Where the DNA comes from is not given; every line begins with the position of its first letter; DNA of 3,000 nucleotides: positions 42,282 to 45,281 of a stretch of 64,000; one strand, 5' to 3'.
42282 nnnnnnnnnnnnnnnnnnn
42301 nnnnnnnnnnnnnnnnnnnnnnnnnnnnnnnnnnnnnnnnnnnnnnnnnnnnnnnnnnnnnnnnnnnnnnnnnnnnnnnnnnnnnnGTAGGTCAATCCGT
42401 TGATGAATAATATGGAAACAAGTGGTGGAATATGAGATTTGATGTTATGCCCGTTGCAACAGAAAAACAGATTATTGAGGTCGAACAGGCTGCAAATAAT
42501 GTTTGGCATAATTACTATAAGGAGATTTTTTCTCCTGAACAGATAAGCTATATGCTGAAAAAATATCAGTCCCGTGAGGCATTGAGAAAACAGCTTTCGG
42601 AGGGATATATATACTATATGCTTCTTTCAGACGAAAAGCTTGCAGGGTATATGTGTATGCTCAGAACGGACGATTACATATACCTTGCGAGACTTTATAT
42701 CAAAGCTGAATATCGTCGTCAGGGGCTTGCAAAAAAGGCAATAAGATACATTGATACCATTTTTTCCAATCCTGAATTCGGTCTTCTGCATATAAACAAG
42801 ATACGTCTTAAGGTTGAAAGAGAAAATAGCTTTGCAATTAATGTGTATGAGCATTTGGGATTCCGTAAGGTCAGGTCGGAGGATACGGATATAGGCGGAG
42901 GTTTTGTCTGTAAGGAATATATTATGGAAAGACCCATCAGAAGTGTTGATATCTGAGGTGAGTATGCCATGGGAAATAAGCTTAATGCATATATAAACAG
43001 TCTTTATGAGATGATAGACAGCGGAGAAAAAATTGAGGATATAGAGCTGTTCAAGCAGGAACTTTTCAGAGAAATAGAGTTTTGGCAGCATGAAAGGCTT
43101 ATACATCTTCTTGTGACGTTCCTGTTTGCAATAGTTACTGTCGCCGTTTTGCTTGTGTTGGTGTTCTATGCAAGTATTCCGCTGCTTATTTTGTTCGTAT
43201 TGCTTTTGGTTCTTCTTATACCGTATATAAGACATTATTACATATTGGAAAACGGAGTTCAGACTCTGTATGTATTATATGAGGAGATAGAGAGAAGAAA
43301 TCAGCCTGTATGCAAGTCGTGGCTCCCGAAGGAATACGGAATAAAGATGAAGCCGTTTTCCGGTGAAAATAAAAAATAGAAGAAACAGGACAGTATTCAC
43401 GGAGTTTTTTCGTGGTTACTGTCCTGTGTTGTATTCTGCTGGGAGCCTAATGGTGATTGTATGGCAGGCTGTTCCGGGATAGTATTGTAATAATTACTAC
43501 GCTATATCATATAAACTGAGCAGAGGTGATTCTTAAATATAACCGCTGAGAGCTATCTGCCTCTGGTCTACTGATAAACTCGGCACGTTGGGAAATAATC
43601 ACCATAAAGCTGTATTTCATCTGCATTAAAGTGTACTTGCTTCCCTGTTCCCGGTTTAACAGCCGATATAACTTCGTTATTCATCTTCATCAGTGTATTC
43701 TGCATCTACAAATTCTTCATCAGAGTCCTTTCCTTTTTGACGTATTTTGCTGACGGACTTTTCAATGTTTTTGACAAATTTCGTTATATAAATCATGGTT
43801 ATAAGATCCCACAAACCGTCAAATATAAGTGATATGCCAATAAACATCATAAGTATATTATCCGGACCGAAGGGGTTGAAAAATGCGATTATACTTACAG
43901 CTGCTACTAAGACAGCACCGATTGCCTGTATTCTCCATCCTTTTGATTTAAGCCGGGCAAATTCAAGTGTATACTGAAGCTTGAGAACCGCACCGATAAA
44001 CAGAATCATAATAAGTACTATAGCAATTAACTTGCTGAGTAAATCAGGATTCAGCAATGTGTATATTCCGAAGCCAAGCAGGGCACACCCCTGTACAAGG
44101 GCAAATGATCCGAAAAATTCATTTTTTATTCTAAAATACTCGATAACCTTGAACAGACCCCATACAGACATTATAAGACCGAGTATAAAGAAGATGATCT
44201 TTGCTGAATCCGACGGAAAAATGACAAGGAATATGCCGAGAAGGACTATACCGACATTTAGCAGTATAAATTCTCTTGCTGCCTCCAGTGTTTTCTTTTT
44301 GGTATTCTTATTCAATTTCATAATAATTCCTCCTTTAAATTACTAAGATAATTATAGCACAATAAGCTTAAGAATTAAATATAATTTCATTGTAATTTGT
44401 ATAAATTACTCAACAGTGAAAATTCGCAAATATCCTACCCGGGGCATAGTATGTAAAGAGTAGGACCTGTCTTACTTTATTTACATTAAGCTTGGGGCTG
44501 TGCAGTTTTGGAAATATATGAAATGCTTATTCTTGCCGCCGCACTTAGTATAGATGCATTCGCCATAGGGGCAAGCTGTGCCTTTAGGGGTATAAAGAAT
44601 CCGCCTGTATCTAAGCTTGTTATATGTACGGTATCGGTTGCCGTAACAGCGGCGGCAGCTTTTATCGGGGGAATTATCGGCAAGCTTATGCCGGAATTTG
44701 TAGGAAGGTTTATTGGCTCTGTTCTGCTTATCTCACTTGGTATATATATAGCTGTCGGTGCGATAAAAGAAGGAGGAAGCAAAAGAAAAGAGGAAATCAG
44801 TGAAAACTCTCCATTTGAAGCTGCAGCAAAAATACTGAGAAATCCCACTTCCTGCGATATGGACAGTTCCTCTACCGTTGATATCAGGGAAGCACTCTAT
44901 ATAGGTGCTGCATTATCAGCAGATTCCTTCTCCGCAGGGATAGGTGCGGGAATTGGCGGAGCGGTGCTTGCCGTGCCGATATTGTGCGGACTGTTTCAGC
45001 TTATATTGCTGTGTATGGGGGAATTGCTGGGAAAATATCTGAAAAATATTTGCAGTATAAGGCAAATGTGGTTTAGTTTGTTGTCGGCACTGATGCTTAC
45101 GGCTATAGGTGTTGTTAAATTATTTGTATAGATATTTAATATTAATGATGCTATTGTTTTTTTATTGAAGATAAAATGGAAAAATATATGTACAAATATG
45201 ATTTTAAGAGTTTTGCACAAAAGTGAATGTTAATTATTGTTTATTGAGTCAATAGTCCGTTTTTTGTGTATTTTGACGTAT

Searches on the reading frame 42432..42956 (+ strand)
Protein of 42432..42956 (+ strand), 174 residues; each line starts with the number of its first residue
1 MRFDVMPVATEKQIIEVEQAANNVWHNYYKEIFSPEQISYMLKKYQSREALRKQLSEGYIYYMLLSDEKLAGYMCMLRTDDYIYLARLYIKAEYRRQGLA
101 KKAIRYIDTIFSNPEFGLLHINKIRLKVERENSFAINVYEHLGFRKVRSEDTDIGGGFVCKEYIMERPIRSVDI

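Call 3: search_protein_families(library=pfam, proteins=[window:42432-42956:+], max_evalue=0.1)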
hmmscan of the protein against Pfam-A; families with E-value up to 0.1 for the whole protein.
window:42432-42956:+ (174 aa): 8 families
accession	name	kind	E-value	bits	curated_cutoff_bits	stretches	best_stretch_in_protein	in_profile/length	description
PF13673.13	Acetyltransf_10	-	4.3e-14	53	23.6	1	33-153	5-116/128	Acetyltransferase (GNAT) domain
PF00583.31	Acetyltransf_1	-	5.2e-13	49.7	20.7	1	40-144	16-116/116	Acetyltransferase (GNAT) family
PF13508.13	Acetyltransf_7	-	1.4e-10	41.9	27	1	59-145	3-83/84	Acetyltransferase (GNAT) domain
PF13302.13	Acetyltransf_3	-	4.1e-05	24.7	25.4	1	26-145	25-138/138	Acetyltransferase (GNAT) domain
PF08445.16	FR47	-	0.00022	21.6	22.1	1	76-148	16-81/86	FR47-like protein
PF13420.13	Acetyltransf_4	-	0.0028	18.1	24.3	1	51-150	41-140/155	Acetyltransferase (GNAT) domain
PF17013.11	Acetyltransf_15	-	0.0036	17.2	35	1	52-147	64-139/210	Putative acetyl-transferase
PF16417.11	CNOT1_TTP_bind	-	0.049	13.3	27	1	10-51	25-67/189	CCR4-NOT transcription complex subunit 1 TTP binding domain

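Call 4: search_protein_families(library=ncbifam, proteins=[window:42432-42956:+], max_evalue=0.1)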
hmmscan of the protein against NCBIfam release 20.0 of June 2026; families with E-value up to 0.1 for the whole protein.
window:42432-42956:+ (174 aa): 15 families
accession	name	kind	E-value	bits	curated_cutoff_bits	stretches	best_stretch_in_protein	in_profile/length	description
TIGR01575.1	rimI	equivalog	3.1e-10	40.3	86.4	1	31-148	4-116/132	ribosomal protein S18-alanine N-acetyltransferase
NF053587.1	SpmdActasePaiA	equivalog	9.3e-10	38.5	250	1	13-149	12-152/172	spermidine/spermine N(1)-acetyltransferase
NF041158.1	Spm_actase_Thplmales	equivalog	9.2e-07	29.2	225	1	16-104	14-107/115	spermidine N(1)-acetyltransferase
NF007025.1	PRK09491.1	equivalog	4.3e-06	26.7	173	1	30-148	12-123/145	ribosomal protein S18-alanine N-acetyltransferase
NF011709.0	PRK15130.1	equivalog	6.5e-05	22.8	218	1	88-145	88-141/186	spermidine N1-acetyltransferase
NF007853.0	PRK10562.1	equivalog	0.0015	18.8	125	1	61-149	50-125/146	N-acetyltransferase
TIGR03448.1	mycothiol_MshD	equivalog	0.002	17.5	163.1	1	90-149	236-290/294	mycothiol synthase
NF002959.0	PRK03624.1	equivalog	0.0022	17.7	124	1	88-146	78-131/147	GNAT family acetyltransferase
TIGR03585.1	PseH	equivalog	0.0029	17.7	93.1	1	61-150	53-139/156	UDP-4-amino-4,6-dideoxy-N-acetyl-beta-L-altrosamine N-acetyltransferase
NF033083.0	AAC_3_I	equivalog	0.0032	17.7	200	1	82-146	77-136/145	AAC(3)-I family aminoglycoside N-acetyltransferase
NF007807.0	PRK10514.1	equivalog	0.012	15.6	134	1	69-154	61-133/147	acetyltransferase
NF041716.1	HxA_phane_GNAT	equivalog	0.014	15.3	250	1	82-147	82-143/152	cyclophane-containing RiPP N-acetyltransferase HaaN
NF040503.1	resist_ArsN1a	equivalog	0.038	13.7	170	1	88-147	82-136/159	arsinothricin resistance N-acetyltransferase ArsN1 family A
NF012165.0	AAC_6p_set_A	equivalog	0.054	13.2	280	0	97-153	104-156/177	aminoglycoside 6'-N-acetyltransferase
NF000224.3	AAC_6p_Acine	exception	0.057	13.4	225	1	77-109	70-102/146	AAC(6')-Ighjkrstuvwx family aminoglycoside N-acetyltransferase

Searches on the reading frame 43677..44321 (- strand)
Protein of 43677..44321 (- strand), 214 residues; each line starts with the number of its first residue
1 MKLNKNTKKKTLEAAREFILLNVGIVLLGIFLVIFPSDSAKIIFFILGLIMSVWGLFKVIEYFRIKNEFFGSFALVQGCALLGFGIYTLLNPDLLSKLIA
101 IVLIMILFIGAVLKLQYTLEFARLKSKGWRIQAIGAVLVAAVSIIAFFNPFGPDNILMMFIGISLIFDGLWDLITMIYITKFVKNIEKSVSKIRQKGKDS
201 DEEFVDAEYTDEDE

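Call 77: search_protein_families(library=pfam, proteins=[window:43677-44321:-], max_evalue=0.00001)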
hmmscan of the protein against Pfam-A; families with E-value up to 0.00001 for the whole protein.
window:43677-44321:- (214 aa): 1 family
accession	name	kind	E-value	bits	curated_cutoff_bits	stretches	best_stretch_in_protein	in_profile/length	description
PF03729.18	DUF308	-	6.6e-13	49.2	25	1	24-89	5-72/73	Short repeat of unknown function (DUF308)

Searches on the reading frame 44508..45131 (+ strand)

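Call 77: search_protein_families(library=pfam, proteins=[window:44508-45131:+], max_evalue=0.00001)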
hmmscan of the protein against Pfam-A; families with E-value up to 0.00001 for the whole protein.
window:44508-45131:+ (207 aa): 1 family
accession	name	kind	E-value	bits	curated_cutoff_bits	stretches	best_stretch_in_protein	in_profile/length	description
PF02659.21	Mntp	-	5.2e-13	49.5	24.4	1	3-81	75-151/152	Putative manganese efflux pump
